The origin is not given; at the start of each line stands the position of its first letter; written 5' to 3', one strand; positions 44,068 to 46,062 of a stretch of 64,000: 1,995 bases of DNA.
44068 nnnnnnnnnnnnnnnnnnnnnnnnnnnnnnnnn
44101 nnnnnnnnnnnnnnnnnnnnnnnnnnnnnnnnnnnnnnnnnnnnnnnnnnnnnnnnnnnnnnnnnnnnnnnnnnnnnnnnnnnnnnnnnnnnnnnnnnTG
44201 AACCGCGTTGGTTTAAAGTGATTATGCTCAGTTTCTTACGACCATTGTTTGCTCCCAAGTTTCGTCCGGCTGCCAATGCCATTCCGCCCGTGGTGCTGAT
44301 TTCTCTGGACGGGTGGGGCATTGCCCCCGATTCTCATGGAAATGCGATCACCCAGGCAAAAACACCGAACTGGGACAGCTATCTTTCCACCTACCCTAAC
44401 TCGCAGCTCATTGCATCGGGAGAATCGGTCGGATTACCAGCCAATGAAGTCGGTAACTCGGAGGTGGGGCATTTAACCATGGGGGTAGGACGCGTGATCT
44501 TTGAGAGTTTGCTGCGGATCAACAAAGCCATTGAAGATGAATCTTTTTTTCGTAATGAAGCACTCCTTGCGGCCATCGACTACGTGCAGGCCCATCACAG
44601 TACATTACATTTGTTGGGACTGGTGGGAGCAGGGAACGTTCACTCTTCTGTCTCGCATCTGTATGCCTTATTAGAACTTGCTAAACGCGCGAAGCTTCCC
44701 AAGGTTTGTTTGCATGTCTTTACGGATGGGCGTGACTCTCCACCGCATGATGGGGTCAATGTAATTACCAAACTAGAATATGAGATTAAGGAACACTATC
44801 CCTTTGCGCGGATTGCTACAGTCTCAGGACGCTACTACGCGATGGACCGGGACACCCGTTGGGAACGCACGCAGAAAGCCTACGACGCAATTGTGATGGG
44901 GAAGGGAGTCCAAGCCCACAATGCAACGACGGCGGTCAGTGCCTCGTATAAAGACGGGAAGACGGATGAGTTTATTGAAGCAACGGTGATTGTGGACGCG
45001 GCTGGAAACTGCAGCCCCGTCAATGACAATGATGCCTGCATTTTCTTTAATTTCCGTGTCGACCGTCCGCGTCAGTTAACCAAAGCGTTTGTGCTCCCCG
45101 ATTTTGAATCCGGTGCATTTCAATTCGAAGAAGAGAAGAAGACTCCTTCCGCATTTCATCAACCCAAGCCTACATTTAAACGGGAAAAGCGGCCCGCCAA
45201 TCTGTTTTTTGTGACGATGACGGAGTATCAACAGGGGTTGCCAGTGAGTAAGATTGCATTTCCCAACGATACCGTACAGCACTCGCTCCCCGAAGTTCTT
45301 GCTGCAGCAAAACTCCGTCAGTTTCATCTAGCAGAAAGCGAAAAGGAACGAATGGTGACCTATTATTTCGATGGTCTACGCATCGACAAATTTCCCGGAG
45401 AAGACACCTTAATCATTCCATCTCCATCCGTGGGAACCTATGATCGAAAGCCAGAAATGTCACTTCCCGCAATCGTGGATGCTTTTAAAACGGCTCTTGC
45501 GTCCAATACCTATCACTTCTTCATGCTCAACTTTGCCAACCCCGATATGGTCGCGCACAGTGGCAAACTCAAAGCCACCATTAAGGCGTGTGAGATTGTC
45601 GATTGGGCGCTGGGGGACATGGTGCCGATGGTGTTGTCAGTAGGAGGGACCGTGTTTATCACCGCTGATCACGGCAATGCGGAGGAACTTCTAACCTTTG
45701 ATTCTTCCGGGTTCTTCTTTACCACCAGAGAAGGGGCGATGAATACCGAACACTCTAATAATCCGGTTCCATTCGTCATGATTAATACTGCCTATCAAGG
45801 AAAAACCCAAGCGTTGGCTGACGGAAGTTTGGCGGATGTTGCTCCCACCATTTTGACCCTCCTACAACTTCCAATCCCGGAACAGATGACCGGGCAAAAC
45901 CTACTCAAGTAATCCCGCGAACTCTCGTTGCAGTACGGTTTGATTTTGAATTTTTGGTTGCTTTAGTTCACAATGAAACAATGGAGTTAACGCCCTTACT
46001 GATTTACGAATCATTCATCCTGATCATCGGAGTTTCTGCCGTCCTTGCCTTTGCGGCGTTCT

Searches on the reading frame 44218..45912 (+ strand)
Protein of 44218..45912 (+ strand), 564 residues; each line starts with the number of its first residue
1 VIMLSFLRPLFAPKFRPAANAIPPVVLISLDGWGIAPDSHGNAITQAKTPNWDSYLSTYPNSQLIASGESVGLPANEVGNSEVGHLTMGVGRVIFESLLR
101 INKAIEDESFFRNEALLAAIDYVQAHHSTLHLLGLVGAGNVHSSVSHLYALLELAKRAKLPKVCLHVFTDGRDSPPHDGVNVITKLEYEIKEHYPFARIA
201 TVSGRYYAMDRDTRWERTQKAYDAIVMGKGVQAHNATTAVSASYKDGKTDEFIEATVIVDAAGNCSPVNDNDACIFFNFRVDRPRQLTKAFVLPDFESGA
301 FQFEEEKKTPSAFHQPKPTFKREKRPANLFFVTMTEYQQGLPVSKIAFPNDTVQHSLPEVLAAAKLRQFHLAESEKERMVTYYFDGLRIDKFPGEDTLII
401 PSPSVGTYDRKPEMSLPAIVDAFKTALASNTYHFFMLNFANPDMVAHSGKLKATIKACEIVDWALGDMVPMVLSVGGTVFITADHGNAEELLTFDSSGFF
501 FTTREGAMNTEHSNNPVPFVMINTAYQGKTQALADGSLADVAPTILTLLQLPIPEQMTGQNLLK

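Call 36: search_protein_families(library=pfam, proteins=[window:44218-45912:+], max_evalue=0.00001)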
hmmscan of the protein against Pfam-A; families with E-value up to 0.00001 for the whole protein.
window:44218-45912:+ (564 aa): 2 families
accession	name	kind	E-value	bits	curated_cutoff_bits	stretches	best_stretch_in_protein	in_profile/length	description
PF06415.18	iPGM_N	-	3e-76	256.2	27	1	101-338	1-216/217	BPG-independent PGAM N-terminus (iPGM_N)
PF01676.23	Metalloenzyme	-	1.3e-63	215.3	24.3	1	24-551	2-250/252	Metalloenzyme superfamily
